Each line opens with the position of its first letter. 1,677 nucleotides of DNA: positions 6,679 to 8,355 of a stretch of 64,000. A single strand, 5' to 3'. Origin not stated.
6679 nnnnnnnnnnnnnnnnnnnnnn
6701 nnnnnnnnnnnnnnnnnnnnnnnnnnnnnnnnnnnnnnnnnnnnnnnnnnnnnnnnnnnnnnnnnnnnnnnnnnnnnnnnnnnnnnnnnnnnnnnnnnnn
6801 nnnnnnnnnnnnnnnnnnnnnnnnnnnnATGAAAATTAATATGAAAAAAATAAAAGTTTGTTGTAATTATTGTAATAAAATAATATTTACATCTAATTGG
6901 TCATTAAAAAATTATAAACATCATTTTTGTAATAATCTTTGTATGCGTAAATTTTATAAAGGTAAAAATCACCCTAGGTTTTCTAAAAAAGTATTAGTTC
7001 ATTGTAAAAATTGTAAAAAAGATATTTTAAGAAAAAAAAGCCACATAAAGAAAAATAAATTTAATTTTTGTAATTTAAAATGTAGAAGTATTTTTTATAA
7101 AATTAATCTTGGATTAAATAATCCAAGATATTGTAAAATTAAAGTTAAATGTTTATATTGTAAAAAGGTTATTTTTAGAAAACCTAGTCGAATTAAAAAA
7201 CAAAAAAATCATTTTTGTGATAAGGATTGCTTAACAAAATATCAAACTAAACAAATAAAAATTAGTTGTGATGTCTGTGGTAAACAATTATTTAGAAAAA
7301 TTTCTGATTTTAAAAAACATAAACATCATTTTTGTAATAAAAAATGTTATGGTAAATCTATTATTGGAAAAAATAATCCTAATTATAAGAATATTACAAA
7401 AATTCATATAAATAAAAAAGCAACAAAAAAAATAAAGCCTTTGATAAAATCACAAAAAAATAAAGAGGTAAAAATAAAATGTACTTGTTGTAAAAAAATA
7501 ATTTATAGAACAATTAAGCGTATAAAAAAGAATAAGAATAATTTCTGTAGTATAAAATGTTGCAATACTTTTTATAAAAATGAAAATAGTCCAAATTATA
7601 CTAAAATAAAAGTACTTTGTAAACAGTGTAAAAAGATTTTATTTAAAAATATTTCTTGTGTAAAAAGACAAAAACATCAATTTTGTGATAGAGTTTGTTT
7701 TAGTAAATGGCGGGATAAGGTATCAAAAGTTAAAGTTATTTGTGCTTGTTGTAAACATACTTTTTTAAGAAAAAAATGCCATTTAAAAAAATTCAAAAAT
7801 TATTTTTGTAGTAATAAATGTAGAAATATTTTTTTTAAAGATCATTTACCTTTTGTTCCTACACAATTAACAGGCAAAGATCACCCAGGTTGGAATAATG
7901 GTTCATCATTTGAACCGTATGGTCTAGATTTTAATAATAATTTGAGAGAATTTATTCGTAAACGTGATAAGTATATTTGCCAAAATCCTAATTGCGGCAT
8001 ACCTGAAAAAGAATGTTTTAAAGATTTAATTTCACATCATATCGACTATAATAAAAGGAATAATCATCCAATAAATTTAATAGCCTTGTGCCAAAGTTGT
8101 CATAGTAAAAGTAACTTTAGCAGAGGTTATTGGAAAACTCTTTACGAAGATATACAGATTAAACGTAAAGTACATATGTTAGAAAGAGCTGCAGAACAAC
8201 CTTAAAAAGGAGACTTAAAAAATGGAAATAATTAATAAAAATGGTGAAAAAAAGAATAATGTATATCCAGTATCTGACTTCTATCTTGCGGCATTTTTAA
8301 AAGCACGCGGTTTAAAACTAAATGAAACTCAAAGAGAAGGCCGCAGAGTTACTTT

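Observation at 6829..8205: HNH endonuclease fused to seven tandem Cys-rich repeats, wedged between tape measure and distal tail genes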

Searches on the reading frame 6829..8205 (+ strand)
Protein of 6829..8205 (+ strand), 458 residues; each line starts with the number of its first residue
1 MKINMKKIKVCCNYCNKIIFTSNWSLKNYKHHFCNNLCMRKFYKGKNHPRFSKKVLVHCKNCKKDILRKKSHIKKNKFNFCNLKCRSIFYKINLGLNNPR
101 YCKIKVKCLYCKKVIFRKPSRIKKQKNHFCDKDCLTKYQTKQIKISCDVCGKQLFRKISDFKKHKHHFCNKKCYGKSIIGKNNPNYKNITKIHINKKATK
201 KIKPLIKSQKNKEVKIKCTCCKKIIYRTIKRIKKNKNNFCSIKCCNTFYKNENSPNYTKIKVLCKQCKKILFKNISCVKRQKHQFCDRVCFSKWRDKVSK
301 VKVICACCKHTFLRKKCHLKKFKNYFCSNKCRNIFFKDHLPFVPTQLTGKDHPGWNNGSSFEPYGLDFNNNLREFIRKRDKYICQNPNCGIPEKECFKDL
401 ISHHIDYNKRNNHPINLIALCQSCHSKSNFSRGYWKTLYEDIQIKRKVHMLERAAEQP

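Call 5: search_protein_families(library=pfam, proteins=[window:6829-8205:+], max_evalue=0.1)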
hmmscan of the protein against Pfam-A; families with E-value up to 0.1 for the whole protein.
window:6829-8205:+ (458 aa): 1 family
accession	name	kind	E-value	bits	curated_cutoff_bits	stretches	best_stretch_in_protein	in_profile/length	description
PF06467.20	zf-FCS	-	6.6e-06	26.3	22.4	1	105-138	4-39/39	MYM-type Zinc finger with FCS sequence motif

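Call 6: search_protein_families(library=phrogs, proteins=[window:6829-8205:+], max_evalue=0.001)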
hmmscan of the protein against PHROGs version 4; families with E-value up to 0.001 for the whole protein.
window:6829-8205:+ (458 aa): 3 families
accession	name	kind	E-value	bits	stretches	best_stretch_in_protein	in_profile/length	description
phrog_1271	-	DNA, RNA and nucleotide metabolism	7.5e-27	95.6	2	253-456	171-340/361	HNH endonuclease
phrog_333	-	DNA, RNA and nucleotide metabolism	5.7e-06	27.5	1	354-427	7-77/138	HNH endonuclease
phrog_15471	-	DNA, RNA and nucleotide metabolism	0.00082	20.3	1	402-441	53-96/183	HNH endonuclease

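Call 10: search_dna_similar(query=window:6829-8205:+, collection=phages, mode=protein, max_rows=40)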
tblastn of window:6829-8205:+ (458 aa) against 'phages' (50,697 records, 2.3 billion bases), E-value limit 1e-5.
Records with a match: 7; places in all: 7; records where one place covers at least 80% of the query: 0.
Best place of each record, by identity: <60% 7.
By first word of the organism name: Haloarcula 6; uncultured 1.
By host as written in the record: Haloarcula vallismortis 3; Haloarcula californiae 3; - 1.
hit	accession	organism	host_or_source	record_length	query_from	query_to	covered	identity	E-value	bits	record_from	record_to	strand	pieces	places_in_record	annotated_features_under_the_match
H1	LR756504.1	uncultured phage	metagenomic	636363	349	442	21%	47.9%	5e-17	90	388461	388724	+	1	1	record has no annotation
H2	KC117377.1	Haloarcula vallismortis tailed virus 1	Haloarcula vallismortis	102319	300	432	29%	31.2%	6e-6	55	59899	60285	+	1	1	109: HNH endonuclease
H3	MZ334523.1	Haloarcula virus HVTV-2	Haloarcula vallismortis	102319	300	432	29%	31.2%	6e-6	55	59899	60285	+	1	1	HNH endonuclease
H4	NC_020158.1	Haloarcula vallismortis tailed virus 1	Haloarcula vallismortis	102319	300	432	29%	31.2%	6e-6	55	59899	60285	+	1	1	109: HNH endonuclease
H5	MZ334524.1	Haloarcula virus HCTV-16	Haloarcula californiae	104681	300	432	29%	31.2%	6e-6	55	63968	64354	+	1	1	HNH endonuclease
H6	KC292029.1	Haloarcula californiae tailed virus 1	Haloarcula californiae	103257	285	432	32%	26.4%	5e-7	59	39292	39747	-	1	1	70: HNH protein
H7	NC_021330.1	Haloarcula californiae tailed virus 1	Haloarcula californiae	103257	285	432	32%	26.4%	5e-7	59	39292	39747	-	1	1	70: HNH endonuclease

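Call 11: find_homologous_proteins(query=window:6829-8202:+, max_evalue=0.001)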
Query window:6829-8202:+ (458 aa): 96 proteins with E <= 0.001 among 2227 candidates.
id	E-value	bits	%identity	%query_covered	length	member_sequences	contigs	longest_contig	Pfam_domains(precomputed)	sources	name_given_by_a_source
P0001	0.0e+0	1040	100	100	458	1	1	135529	PF06467.21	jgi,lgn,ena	-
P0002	7.3e-216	736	72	98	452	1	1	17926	PF06467.21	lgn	-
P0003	1.2e-175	603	62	98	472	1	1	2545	PF06467.21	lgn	-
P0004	5.5e-70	255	38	87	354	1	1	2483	PF06467.21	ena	-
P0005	2.1e-69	253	38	99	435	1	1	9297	PF06467.21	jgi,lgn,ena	-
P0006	3.1e-63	232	37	78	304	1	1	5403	PF06467.21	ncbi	-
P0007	3.2e-63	232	36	77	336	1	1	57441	PF06467.21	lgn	-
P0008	1.1e-62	231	38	68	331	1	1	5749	PF06467.21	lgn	-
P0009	6.3e-62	228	36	83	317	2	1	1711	PF06467.21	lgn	-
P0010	1.6e-60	223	44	52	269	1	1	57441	-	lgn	-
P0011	6.0e-56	208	35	98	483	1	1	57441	PF02892.22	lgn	-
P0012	2.6e-55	206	35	76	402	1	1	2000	-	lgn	-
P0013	2.7e-54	203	36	88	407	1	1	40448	-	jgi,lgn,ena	-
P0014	2.4e-53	200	35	85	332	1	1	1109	PF06467.21,PF24273.2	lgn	-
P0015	3.2e-51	193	36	68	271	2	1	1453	PF06467.21,PF13248.12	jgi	-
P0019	7.4e-46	175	33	66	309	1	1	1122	PF01844.30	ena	-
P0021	2.8e-45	173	34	77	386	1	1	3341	PF06467.21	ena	-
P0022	2.2e-43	167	38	74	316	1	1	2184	PF01844.30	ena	-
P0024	2.8e-41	160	35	50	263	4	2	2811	PF06467.21,PF01844.30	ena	-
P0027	5.5e-35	139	40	48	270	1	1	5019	-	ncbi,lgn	-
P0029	2.3e-33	134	51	35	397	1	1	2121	-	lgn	-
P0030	1.4e-31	128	33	73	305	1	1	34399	PF01844.30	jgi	-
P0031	1.4e-31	128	42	41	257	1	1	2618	PF01844.30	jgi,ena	-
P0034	8.2e-30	122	47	29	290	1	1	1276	PF01844.30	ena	-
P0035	3.2e-28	117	32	58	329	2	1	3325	PF07460.17,PF01844.30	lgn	-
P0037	5.9e-28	116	35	52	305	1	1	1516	PF01844.30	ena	-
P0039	2.8e-27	114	32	51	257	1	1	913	-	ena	-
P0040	1.1e-24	105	38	38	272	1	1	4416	PF01844.30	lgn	-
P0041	1.9e-24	105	54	20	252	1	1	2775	PF00376.30,PF01844.30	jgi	-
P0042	2.9e-24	104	50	23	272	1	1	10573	PF01844.30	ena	-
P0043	3.1e-24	104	34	64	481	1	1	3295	-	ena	-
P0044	5.7e-24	103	29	67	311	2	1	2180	PF01844.30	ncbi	-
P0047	2.9e-22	97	50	24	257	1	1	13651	PF07460.17,PF01844.30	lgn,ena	-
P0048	5.8e-22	96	48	25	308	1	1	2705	PF07460.17,PF01844.30,PF18024.8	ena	-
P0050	9.6e-21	92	51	22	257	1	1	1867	PF01844.30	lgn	-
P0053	2.7e-20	91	52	20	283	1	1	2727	PF07460.17,PF01844.30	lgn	-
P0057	7.9e-20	89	52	21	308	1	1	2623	PF07460.17,PF13384.13,PF13936.13,PF01844.30,PF13518.13,PF18024.8,PF08281.19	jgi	jgi:hypothetical protein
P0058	1.3e-19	89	45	20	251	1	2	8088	-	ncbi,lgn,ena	-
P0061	2.4e-19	88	52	22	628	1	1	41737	PF13384.13,PF04545.23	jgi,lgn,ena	-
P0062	3.5e-19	87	35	38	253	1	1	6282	PF07460.17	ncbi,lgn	-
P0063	1.4e-18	85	50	20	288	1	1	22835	-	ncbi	-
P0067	5.0e-18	83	30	63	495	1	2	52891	PF06467.21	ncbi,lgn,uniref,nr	ncbi:hypothetical protein [Siminovitchia fordii]|uniref:TRASH domain-containing protein n=1 Tax=Simi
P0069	9.7e-18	82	32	50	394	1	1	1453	PF01844.30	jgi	-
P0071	1.8e-17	82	54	20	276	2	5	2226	PF07460.17,PF01844.30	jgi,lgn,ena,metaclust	metaclust:\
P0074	1.2e-16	79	37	35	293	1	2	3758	-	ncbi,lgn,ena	-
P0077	1.2e-15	76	29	53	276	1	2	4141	PF01844.30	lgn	-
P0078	1.5e-15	75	50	25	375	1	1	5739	PF01844.30,PF13518.13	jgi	-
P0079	4.4e-15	74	40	22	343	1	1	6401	PF07460.17,PF01844.30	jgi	-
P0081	9.0e-15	73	33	37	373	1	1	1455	PF07460.17,PF08394.17,PF06467.21,PF03852.22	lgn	-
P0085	6.5e-11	60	40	21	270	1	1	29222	-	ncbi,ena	-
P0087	1.5e-10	59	26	43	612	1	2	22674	PF06467.21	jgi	jgi:hypothetical protein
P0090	5.9e-9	53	35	40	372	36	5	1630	PF05443.18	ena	-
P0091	5.0e-8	50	32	43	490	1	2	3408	-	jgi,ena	jgi:hypothetical protein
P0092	2.3e-7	48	29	29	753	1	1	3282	PF18780.7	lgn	-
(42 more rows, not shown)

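Call 15: find_encoding_contigs(protein=P0002, flank=10000, max_places=4)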
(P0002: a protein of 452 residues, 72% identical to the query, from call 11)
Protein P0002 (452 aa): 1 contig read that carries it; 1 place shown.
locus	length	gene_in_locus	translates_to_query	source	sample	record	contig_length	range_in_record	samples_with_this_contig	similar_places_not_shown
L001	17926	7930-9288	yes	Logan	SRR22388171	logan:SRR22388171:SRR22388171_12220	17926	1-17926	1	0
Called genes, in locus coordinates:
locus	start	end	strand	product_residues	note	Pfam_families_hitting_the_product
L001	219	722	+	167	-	-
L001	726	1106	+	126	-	-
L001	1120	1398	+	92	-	-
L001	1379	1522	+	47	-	-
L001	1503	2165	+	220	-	-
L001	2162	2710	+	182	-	-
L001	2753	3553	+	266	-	-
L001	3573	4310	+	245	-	-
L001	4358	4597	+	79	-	-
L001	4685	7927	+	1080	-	-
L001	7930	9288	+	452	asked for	PF06467:zf-FCS (weak)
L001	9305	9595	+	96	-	PF18903:DUF5659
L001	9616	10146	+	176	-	-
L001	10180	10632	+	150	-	-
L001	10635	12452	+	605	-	-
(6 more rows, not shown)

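Call 16: find_encoding_contigs(protein=P0003, flank=5000, max_places=4)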
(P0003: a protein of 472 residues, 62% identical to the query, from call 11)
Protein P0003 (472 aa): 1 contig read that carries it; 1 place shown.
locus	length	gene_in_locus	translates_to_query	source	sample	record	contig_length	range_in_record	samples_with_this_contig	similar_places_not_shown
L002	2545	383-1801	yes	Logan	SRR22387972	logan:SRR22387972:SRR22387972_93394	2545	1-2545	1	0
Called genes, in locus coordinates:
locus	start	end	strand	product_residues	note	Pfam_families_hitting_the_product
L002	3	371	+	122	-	?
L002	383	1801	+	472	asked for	PF06467:zf-FCS (faint)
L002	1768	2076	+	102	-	PF18903:DUF5659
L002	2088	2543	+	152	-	?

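Call 20: find_related_loci(query=window:6829-8202:+, collection=viral_contigs, flank=6000)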
Query window:6829-8202:+ (458 aa) in viral_contigs; peptide patterns used: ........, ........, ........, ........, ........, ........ (x = any residue, [..] = any of these).
21 stretches matched a pattern; 3 encode a relative of the query (tblastn E <= 1e-3); 3 distinct loci.
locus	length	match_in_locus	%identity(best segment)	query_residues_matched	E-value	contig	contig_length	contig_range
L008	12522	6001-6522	32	1-332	7e-17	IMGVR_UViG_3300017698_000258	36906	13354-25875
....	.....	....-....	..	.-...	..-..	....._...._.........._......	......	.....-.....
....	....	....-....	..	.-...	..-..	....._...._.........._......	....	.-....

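Call 34: predict_structure(alignment_id=A1)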
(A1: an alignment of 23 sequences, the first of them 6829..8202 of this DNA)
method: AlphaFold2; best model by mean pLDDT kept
length: 458 residues; sequences in the alignment: 23
mean_pLDDT: 81.5   pTM: 0.34
mean pLDDT of the five models: 81.5, 80.5, 80.0, 78.8, 76.7
residues with pLDDT >= 90: 191; 70-90: 177; 50-70: 45; < 50: 45
segments of 3 or more residues with pLDDT < 50: 187-207, 342-360
pLDDT, mean of each block of 10 residues (from residue 1): 75 97 91 93 82 86 92 86 85 63 86 90 89 94 94 92 89 82 53 39 45 89 92 88 84 64 95 86 92 83 87 76 76 74 46 44 80 95 95 95 91 93 89 88 85 59
secondary structure, 60 per line:
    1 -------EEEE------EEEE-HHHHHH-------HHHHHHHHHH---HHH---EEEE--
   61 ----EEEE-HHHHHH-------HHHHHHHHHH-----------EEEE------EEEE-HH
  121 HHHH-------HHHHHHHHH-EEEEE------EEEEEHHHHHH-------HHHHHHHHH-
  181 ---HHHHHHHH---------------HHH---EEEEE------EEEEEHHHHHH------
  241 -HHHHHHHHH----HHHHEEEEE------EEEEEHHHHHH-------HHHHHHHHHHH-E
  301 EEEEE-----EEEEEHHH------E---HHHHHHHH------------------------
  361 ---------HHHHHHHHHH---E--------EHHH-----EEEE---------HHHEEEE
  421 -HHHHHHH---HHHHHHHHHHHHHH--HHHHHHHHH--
elements in order: E8-11 E18-21 H23-28 H36-45 E55-58 E65-68 H70-75 H83-92 E104-107 E114-117 H119-124 H132-140 E142-146 E153-157 H158-163 H171-179 H184-191 E213-217 E224-228 H229-234 H242-250 H255-258 E259-263 E270-274 H275-280 H288-298 E300-305 E311-315 H329-336 H370-379 E401-404 E417-420 H422-428 H432-445 H448-456

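Call 36: fold_search(model_id=the predicted structure, library=pdb)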
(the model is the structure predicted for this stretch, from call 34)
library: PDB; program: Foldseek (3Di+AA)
matches with E <= 10: 127; with E <= 0.001: 1
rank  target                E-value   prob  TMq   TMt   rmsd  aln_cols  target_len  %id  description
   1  8ssq_D                2.9e-04  0.77  0.10  0.16  23.6       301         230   12  ZnFs 3-11 of CCCTC-binding factor (CTCF) Complexed with 35mer DNA 35-4 (released 2023-08-02)
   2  6ghc_B                2.4e-03  1.00  0.16  0.25  10.7       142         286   18  Modification dependent EcoKMcrA restriction endonuclease (released 2018-08-08)
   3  8ssq_A                2.4e-03  0.51  0.10  0.12  19.6       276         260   12  ZnFs 3-11 of CCCTC-binding factor (CTCF) Complexed with 35mer DNA 35-4 (released 2023-08-02)
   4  8ffz_A                6.0e-03  0.11  0.07  0.09  40.2       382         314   13  TFIIIA-TFIIIC-Brf1-TBP complex bound to 5S rRNA gene (released 2023-06-21)
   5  5und_A                2.5e-02  0.20  0.07  0.14  18.2       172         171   19  Crystal Structure of CTCF(ZnF 4-10) With 28-mer DNA (released 2017-05-24)
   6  8fmh_C                3.2e-02  1.00  0.16  0.20   4.8       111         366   19  Structure of CBASS Cap5 from Pseudomonas syringae as an activated tetramer with the cyclic dinucleotide 3'2'-c-dGAMP l (released 2024-02-07)
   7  8fmf_C                3.3e-02  1.00  0.16  0.20   4.7       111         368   19  Structure of CBASS Cap5 from Pseudomonas syringae as an activated tetramer with the cyclic dinucleotide 3'2'-c-diAMP l (released 2024-02-07)
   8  8fmh_E                3.6e-02  1.00  0.16  0.19   5.2       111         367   18  Structure of CBASS Cap5 from Pseudomonas syringae as an activated tetramer with the cyclic dinucleotide 3'2'-c-dGAMP l (released 2024-02-07)
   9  9dih_A                4.0e-02  1.00  0.16  0.19   4.6       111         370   18  CBASS Pseudomonas syringae Cap5 tetramer with DNA duplex and 3'2'-c-diAMP cyclic dinucleotide ligand (released 2025-06-18)
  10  5yeh_A                4.2e-02  0.21  0.08  0.19  16.8       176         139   14  Crystal structure of CTCF ZFs4-8-eCBS (released 2017-11-29)
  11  8fmf_A                5.4e-02  1.00  0.16  0.19   4.6       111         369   19  Structure of CBASS Cap5 from Pseudomonas syringae as an activated tetramer with the cyclic dinucleotide 3'2'-c-diAMP l (released 2024-02-07)
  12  9dif_A                7.3e-02  1.00  0.16  0.19   4.7       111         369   18  CBASS Pseudomonas syringae Cap5 tetramer with DNA duplex and 3'2'-c-GAMP cyclic dinucleotide ligand (released 2025-06-18)
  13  6ghc_A                9.8e-02  0.75  0.13  0.20  10.3       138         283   18  Modification dependent EcoKMcrA restriction endonuclease (released 2018-08-08)
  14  5k5j_A                9.8e-02  0.16  0.08  0.18  13.2       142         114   13  Homo sapiens CCCTC-binding factor (CTCF) ZnF5-8 and DNA complex structure in space group P41212 (released 2017-05-24)
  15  5und_B                1.0e-01  0.11  0.06  0.14  19.7       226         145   11  Crystal Structure of CTCF(ZnF 4-10) With 28-mer DNA (released 2017-05-24)
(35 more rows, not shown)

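Call 37: search_solved_structures(query=A1, max_evalue=1, show_alignments=3)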
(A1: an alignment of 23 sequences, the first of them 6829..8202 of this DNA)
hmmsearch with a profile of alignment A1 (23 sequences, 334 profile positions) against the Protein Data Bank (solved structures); distinct sequences matched with E-value up to 1: 17.
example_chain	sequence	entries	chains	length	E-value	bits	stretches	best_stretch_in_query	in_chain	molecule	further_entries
2das_A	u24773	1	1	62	9.6e-05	24.7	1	84-119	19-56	Zinc finger MYM-type protein 5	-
2kmk_A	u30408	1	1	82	0.0025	20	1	87-160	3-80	Zinc finger protein Gfi-1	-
9k2z_A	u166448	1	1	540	0.0067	18.6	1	229-319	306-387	HfmIscB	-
2l8e_A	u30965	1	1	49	0.011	17.9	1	45-78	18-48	Polyhomeotic-like protein 1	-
7txc_E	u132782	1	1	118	0.016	17.4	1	72-155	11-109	Hypermethylated in cancer 2 protein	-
7zok_A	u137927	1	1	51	0.035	16.2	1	160-208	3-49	Adventurous gliding motility protein X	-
3g4s_U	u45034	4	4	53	0.078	15.1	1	87-118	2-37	50S ribosomal protein L24e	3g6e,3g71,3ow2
2qa4_U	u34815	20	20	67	0.082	15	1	87-118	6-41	50S ribosomal protein L24e | RPL24E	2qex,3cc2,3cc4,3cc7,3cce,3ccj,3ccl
1ffk_R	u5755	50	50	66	0.085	15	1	87-118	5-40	RIBOSOMAL PROTEIN L24E | 50S RIBOSOMAL PROTEIN L19 | 50S ribosomal protein L24E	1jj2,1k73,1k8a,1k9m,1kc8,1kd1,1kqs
6j0d_A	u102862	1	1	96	0.15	14.1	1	44-80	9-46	transcription factor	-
8hku_L24E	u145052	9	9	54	0.16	14.1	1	139-173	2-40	50S ribosomal protein L24e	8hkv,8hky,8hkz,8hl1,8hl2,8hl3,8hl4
4v4n_AV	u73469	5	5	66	0.17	14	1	140-174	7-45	50S ribosomal protein L24E | Large ribosomal subunit protein eL24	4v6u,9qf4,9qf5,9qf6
9nri_BV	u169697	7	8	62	0.19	13.8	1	139-171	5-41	Large ribosomal subunit protein eL24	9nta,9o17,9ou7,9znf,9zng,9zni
9sra_BV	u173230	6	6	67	0.24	13.5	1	140-174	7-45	Large ribosomal subunit protein eL24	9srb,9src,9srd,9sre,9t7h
5zmm_A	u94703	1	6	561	0.29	13.2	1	251-308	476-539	Uncharacterized protein McrA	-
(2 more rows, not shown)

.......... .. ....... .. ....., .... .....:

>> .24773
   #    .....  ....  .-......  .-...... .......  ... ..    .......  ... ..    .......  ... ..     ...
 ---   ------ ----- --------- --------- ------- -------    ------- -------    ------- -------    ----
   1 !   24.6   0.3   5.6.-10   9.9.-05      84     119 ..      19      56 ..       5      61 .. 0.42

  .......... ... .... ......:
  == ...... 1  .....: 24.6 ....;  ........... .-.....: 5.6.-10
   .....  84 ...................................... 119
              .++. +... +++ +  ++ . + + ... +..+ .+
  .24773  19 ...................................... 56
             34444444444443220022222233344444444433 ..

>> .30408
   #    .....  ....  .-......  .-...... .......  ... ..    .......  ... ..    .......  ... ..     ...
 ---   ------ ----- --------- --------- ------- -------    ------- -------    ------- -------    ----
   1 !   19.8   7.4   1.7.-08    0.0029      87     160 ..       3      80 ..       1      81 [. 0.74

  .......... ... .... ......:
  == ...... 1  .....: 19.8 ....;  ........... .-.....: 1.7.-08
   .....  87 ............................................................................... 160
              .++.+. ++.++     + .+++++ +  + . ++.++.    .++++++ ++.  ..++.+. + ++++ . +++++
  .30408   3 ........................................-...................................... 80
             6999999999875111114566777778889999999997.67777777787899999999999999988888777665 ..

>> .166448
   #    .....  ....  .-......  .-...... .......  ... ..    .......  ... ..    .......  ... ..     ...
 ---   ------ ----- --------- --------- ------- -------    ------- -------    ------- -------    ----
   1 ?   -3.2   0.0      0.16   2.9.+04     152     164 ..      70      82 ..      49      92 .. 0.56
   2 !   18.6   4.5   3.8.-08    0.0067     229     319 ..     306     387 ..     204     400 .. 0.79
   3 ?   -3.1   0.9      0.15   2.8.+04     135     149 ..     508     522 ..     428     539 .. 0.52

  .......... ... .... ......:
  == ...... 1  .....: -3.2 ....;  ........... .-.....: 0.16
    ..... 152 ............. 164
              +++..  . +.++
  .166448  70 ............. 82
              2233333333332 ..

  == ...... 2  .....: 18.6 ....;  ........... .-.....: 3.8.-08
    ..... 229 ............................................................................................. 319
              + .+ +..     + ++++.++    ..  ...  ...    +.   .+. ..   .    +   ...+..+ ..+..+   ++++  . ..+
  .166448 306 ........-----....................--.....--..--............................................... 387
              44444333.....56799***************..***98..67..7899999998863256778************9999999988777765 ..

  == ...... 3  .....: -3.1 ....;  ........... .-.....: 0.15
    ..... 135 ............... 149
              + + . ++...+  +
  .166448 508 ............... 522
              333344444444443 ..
